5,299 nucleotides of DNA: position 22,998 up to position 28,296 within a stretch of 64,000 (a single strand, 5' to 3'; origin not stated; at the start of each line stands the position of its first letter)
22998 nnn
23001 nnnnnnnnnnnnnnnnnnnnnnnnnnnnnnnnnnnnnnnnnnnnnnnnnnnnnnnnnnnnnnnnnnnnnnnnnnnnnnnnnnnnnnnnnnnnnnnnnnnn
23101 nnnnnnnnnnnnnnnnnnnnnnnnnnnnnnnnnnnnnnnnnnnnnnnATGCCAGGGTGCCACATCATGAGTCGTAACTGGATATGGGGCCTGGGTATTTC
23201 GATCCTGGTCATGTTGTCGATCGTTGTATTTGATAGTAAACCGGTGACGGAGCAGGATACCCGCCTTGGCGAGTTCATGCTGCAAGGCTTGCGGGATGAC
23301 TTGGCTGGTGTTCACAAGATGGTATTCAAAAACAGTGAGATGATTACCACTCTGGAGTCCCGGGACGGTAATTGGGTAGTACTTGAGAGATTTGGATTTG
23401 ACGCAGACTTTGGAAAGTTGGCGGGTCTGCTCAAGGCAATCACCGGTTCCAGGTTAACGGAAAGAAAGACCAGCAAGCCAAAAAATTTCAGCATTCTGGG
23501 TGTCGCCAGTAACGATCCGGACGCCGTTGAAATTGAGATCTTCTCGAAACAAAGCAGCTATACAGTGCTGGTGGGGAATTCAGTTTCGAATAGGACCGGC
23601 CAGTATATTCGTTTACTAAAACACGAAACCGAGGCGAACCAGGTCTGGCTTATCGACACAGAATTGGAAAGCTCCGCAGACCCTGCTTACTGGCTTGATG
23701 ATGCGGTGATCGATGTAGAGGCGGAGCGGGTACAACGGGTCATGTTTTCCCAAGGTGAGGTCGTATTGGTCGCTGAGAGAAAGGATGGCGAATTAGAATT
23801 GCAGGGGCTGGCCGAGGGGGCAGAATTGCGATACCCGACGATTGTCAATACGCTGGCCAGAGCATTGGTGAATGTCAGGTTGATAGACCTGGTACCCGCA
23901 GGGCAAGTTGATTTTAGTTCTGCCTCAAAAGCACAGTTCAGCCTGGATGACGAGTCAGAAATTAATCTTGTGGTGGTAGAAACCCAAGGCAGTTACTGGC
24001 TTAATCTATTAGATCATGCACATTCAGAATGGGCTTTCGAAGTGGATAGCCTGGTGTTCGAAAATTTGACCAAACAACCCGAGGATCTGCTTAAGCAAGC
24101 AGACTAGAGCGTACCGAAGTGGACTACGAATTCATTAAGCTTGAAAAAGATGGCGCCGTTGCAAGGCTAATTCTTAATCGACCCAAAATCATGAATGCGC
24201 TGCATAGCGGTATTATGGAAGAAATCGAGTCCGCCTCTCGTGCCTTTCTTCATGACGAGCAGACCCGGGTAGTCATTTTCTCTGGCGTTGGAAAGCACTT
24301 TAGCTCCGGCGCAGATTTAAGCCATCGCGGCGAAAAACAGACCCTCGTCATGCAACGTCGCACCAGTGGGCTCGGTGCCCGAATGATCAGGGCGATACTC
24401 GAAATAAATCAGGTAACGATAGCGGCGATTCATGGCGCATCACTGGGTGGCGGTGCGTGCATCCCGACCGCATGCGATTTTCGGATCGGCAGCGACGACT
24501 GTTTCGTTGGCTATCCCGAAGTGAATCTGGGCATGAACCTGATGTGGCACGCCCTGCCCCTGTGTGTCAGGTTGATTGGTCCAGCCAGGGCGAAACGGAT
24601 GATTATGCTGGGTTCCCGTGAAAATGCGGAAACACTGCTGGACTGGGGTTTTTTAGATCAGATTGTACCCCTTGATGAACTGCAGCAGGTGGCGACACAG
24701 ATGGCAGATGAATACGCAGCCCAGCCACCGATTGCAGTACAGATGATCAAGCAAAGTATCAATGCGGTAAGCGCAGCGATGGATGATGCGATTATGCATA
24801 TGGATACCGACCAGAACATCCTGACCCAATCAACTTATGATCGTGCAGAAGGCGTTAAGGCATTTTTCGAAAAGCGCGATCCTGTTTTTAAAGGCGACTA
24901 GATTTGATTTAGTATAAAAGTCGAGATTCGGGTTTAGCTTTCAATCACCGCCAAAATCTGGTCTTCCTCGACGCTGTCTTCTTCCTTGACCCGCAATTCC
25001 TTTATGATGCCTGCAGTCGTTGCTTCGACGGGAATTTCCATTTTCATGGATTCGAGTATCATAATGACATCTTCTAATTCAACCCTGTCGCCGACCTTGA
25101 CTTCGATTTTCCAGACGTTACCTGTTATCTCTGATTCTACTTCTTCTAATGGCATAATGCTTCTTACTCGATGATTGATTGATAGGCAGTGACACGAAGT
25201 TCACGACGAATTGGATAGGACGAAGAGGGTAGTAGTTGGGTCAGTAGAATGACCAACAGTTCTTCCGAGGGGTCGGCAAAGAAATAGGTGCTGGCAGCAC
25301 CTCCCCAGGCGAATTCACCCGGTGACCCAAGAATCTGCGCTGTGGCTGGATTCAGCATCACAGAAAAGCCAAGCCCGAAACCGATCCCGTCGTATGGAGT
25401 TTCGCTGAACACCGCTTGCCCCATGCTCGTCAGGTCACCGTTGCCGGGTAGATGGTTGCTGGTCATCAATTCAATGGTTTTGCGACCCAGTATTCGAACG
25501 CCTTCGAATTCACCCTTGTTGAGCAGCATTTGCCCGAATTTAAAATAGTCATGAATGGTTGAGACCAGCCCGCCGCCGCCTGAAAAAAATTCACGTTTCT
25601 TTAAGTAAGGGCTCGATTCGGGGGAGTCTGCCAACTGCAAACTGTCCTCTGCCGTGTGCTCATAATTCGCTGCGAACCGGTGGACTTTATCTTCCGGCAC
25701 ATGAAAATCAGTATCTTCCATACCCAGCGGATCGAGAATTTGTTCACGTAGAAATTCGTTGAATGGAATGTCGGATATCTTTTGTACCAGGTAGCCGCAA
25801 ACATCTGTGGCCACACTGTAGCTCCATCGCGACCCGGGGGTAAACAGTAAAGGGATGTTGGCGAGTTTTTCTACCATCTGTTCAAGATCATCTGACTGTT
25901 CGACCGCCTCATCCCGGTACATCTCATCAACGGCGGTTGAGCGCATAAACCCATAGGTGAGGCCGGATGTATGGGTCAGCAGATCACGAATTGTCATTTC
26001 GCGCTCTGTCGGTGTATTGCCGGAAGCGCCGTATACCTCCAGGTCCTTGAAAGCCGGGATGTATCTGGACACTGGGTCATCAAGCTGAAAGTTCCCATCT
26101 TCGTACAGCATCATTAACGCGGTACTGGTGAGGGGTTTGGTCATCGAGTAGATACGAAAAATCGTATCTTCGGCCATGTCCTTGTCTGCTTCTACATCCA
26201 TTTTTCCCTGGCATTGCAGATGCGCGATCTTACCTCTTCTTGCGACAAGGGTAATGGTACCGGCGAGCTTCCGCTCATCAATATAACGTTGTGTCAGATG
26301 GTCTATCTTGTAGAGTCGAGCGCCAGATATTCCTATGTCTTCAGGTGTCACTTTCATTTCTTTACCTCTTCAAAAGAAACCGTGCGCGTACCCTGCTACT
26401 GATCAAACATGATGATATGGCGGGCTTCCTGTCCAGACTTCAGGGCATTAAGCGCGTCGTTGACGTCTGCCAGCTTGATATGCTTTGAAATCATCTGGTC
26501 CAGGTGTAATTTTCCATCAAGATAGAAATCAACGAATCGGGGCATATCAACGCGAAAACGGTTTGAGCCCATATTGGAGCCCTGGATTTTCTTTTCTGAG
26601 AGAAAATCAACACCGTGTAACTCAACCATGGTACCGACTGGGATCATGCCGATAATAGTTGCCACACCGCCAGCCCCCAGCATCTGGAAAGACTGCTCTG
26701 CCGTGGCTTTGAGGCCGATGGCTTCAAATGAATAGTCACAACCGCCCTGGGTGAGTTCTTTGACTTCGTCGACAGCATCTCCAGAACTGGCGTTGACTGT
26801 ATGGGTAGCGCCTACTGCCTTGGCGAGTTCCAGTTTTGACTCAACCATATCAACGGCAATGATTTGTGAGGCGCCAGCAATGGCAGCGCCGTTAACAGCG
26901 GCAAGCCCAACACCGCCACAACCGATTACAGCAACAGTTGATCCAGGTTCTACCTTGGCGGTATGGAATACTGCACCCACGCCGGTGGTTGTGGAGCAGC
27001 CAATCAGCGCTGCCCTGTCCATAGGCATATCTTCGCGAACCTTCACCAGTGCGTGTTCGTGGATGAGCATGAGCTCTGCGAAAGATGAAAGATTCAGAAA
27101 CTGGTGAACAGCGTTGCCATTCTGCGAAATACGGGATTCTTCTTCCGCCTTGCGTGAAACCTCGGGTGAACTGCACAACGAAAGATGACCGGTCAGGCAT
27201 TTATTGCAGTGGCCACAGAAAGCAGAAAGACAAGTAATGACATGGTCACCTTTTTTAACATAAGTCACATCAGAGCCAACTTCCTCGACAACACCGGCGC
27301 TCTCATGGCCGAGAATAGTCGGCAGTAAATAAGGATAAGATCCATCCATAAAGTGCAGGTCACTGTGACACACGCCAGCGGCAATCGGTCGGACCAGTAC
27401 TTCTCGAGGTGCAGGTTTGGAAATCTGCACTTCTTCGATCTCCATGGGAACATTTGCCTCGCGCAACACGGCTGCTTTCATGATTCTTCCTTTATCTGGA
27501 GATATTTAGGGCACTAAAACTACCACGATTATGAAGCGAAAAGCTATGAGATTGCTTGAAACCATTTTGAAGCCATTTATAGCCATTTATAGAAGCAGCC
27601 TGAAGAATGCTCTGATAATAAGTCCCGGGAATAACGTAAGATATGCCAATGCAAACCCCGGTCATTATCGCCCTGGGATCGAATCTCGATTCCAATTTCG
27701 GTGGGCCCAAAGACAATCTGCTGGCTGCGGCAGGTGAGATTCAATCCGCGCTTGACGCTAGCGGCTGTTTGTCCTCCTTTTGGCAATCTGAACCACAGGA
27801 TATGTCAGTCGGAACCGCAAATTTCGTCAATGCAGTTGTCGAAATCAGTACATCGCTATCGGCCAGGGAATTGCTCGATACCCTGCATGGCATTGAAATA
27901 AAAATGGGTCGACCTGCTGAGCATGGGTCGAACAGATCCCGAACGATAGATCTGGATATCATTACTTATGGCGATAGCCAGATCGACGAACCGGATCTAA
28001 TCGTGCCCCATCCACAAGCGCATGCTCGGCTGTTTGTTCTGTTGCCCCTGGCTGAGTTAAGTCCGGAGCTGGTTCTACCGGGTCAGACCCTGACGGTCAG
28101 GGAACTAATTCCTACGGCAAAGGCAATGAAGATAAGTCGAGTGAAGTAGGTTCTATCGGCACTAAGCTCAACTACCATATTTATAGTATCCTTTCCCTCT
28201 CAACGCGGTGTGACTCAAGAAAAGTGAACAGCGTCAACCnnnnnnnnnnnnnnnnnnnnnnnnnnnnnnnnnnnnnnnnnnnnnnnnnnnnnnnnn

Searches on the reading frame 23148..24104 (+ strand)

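Call 36: search_protein_families(library=pfam, proteins=[window:23148-24104:+], max_evalue=0.001)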
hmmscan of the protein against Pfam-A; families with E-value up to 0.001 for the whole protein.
window:23148-24104:+ (319 aa): 1 family
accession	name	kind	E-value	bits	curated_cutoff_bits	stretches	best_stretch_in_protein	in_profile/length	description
PF14238.11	DUF4340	-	7e-12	46.4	25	1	76-249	1-168/183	Domain of unknown function (DUF4340)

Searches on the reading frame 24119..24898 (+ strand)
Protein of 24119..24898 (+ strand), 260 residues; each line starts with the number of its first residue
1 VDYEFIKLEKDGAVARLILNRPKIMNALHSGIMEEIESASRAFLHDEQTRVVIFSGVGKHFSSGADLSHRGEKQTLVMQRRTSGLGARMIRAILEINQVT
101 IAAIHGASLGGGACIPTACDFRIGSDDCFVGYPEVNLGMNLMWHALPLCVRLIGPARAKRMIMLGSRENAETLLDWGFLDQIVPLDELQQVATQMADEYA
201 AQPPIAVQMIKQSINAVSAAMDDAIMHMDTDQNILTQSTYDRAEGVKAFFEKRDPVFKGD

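Call 36: search_protein_families(library=pfam, proteins=[window:24119-24898:+], max_evalue=0.001)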
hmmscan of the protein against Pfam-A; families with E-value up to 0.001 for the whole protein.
window:24119-24898:+ (260 aa): 2 families
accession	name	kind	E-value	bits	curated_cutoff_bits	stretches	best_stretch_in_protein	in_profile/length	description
PF00378.25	ECH_1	-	1e-48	166.4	27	1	10-259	2-250/251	Enoyl-CoA hydratase/isomerase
PF16113.10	ECH_2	-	1.1e-20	74.9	27.2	1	15-220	2-205/335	Enoyl-CoA hydratase/isomerase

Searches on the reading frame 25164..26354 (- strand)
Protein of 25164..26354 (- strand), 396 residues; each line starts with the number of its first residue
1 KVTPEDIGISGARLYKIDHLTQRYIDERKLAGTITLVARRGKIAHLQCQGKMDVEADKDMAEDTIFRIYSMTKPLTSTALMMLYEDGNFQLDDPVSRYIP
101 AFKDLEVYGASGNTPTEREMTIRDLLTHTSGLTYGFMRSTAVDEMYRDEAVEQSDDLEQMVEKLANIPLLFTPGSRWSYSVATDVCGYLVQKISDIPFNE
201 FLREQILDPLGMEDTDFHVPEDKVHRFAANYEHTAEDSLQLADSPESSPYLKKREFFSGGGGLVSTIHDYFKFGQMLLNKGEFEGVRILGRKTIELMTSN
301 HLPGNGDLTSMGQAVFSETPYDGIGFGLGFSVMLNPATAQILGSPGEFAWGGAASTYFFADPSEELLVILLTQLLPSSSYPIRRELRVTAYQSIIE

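Call 36: search_protein_families(library=pfam, proteins=[window:25164-26354:-], max_evalue=0.001)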
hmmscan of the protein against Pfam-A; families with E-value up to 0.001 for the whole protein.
window:25164-26354:- (396 aa): 1 family
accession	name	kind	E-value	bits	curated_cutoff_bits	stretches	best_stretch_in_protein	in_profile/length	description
PF00144.29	Beta-lactamase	-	4.5e-68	230.3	27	1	18-385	2-322/329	Beta-lactamase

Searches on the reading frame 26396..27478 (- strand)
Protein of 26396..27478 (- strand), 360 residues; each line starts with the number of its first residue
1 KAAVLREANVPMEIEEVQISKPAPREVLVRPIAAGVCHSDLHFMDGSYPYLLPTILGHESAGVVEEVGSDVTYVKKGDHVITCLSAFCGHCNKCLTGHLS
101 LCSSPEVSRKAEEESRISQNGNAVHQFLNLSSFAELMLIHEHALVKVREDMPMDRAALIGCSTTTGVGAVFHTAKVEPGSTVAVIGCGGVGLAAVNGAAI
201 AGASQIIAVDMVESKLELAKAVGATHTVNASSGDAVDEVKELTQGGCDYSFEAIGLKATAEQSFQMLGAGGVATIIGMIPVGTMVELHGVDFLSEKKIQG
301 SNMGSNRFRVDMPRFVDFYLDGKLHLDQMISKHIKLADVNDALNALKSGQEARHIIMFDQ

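Call 36: search_protein_families(library=pfam, proteins=[window:26396-27478:-], max_evalue=0.001)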
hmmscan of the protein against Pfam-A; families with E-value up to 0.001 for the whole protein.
window:26396-27478:- (360 aa): 4 families
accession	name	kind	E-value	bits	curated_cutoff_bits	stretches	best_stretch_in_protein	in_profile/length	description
PF00107.32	ADH_zinc_N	-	2.7e-28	99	31.8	1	189-312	1-124/129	Zinc-binding dehydrogenase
PF08240.17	ADH_N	-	3.2e-24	85.6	23.5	1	24-148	2-103/104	Alcohol dehydrogenase GroES-like domain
PF16912.11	Glu_dehyd_C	-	1.1e-07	32.1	34.9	1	172-344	25-199/211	Glucose dehydrogenase C-terminus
PF13602.12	ADH_zinc_N_2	-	1.4e-07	32.9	27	1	223-350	2-127/134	Zinc-binding dehydrogenase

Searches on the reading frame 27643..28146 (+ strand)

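Call 36: search_protein_families(library=pfam, proteins=[window:27643-28146:+], max_evalue=0.001)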
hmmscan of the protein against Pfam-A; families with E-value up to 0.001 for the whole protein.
window:27643-28146:+ (168 aa): 1 family
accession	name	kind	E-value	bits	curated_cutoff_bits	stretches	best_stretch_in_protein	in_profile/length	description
PF01288.25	HPPK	-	1.1e-28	100.4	25.7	1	8-141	1-116/116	7,8-dihydro-6-hydroxymethylpterin-pyrophosphokinase (HPPK)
